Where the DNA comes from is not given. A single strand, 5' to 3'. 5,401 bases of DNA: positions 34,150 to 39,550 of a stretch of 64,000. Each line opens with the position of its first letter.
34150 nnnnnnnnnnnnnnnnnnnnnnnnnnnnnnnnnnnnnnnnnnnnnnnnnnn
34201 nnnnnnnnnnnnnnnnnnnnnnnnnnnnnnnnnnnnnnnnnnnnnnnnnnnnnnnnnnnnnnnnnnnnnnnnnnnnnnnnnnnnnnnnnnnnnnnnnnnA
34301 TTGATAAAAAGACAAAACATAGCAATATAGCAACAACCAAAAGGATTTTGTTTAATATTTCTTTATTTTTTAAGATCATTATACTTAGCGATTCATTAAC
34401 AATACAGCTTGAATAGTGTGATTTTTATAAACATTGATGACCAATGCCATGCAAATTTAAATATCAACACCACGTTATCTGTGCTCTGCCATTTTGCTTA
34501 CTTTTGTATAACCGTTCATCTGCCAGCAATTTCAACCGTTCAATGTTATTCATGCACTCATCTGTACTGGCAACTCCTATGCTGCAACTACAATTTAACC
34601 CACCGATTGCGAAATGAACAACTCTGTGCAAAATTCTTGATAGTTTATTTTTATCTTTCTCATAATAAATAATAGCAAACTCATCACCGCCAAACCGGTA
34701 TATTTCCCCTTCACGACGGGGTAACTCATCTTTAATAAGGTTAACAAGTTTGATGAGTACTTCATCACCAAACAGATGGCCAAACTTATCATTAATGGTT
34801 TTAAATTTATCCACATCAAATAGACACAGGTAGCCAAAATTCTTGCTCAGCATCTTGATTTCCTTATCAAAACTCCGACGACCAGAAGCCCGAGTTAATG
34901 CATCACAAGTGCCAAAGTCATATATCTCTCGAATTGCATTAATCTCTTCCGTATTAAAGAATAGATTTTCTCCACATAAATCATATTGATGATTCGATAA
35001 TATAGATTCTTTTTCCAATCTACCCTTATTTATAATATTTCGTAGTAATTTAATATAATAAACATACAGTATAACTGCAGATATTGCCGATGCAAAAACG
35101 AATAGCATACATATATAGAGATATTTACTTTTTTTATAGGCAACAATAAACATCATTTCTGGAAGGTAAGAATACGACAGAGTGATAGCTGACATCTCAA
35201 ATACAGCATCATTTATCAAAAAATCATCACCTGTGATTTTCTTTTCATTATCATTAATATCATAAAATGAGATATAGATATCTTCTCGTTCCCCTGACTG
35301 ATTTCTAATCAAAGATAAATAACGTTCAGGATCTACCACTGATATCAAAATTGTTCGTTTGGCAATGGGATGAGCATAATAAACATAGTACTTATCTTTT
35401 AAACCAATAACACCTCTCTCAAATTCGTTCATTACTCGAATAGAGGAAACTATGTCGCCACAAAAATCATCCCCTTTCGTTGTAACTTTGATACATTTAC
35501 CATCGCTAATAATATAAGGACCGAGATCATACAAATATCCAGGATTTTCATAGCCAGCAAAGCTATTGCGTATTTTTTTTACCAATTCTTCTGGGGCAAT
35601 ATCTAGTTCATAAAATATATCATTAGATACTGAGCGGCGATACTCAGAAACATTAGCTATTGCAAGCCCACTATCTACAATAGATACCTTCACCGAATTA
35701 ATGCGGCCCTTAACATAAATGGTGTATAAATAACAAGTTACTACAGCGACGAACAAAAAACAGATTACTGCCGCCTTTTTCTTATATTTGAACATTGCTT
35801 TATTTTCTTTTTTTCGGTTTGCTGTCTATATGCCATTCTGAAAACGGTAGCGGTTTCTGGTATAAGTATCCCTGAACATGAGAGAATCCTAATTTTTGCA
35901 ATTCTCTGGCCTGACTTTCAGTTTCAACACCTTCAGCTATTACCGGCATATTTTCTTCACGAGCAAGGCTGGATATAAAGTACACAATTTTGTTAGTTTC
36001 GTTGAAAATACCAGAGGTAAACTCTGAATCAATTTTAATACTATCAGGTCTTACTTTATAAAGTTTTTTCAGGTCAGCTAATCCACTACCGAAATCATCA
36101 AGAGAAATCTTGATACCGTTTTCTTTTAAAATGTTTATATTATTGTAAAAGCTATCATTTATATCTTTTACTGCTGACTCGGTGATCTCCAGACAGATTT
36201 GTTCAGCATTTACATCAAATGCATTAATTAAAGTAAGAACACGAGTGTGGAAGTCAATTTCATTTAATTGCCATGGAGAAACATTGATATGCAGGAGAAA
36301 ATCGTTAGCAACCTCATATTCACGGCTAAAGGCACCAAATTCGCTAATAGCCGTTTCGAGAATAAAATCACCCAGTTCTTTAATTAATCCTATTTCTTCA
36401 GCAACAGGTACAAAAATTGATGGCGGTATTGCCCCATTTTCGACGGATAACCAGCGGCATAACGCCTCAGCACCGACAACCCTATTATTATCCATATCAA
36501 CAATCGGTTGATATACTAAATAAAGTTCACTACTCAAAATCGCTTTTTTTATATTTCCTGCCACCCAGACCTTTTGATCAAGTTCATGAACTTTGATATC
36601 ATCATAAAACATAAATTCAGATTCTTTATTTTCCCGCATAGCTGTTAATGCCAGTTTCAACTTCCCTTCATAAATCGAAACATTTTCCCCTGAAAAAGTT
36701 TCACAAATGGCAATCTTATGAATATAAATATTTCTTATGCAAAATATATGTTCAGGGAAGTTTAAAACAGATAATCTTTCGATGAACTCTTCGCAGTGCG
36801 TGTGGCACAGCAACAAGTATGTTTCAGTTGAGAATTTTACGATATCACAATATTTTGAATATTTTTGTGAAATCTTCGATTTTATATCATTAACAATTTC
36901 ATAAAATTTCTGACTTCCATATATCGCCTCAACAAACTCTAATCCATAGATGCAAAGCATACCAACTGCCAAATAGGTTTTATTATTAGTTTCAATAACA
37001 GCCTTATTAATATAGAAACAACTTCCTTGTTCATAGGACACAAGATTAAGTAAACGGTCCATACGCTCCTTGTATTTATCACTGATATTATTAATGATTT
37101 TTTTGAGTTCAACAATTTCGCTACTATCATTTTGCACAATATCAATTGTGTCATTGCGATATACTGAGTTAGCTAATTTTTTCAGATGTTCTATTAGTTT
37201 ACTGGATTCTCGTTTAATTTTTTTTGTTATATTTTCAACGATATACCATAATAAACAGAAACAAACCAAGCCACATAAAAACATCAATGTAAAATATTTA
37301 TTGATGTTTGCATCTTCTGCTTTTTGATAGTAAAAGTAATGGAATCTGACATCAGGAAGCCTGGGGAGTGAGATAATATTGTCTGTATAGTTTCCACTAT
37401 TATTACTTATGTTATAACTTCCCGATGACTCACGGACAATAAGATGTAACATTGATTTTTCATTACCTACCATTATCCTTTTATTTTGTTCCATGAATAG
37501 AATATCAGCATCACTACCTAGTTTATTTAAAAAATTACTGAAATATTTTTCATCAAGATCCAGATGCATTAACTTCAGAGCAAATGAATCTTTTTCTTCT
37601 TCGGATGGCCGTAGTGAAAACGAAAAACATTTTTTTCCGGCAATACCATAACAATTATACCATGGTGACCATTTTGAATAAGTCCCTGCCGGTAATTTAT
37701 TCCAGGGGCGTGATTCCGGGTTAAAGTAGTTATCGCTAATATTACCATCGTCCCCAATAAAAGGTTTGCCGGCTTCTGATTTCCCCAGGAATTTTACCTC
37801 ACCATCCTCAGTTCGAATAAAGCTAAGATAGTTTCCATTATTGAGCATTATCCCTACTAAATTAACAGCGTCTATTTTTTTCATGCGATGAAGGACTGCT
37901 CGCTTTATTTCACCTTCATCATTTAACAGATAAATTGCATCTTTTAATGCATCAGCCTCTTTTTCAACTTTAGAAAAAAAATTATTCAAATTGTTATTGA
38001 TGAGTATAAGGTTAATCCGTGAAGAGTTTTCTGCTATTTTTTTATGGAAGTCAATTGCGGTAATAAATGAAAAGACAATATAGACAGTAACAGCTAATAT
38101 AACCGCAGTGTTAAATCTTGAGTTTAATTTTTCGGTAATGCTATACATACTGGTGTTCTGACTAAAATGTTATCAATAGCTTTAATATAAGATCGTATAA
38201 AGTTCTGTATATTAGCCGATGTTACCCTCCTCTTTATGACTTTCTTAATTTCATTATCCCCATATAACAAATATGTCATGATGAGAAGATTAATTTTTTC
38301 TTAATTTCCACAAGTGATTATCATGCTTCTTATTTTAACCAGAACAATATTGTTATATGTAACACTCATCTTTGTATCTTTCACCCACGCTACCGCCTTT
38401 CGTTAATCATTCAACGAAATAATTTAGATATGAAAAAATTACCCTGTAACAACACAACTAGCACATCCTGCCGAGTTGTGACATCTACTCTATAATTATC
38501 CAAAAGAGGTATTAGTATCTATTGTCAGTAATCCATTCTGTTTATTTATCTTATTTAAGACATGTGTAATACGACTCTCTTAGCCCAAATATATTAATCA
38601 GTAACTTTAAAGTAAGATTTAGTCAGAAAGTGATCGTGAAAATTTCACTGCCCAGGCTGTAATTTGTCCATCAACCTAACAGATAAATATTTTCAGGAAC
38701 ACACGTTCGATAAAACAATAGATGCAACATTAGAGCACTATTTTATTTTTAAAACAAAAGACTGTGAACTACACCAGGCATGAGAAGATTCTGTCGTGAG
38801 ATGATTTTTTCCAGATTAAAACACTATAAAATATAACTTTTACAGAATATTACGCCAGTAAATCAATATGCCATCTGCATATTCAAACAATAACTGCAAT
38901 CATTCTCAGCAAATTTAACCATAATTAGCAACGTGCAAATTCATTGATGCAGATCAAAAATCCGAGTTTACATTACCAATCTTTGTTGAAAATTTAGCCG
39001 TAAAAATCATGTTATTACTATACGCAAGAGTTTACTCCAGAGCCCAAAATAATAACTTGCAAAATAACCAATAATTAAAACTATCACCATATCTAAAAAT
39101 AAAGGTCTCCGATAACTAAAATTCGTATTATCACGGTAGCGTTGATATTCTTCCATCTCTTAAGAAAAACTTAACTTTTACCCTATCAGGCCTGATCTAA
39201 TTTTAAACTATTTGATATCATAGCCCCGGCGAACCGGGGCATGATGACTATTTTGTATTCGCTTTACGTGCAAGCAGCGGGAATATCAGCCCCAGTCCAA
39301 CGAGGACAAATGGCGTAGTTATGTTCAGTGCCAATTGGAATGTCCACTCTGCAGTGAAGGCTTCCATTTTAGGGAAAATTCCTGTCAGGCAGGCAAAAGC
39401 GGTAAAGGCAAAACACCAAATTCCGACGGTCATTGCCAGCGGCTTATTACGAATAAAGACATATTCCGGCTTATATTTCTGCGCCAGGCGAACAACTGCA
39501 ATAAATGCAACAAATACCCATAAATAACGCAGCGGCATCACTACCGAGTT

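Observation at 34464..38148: Dedicated cyclase/phosphodiesterase pair, each with its own periplasmic sensor domain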

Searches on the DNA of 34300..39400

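Call 86: search_rna_families(source=window, start=34300, end=39400, threshold=evalue, max_evalue=1)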
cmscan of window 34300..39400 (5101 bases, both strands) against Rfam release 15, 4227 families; matches with E-value up to 1: 3.
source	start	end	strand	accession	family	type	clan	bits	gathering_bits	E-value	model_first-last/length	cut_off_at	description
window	39044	39081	+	RF01375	CRISPR-DR62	Gene; CRISPR;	-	31.3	45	0.33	1-37/37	no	CRISPR RNA direct repeat element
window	37950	38059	-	RF01226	snoZ5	Gene; snRNA; snoRNA; CD-box;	CL00045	26.1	60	0.35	1-113/113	no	Small nucleolar RNA Z5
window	34742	34796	-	RF01123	sR35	Gene; snRNA; snoRNA; CD-box;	-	22.8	60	0.017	1-57/57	no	Small nucleolar RNA sR35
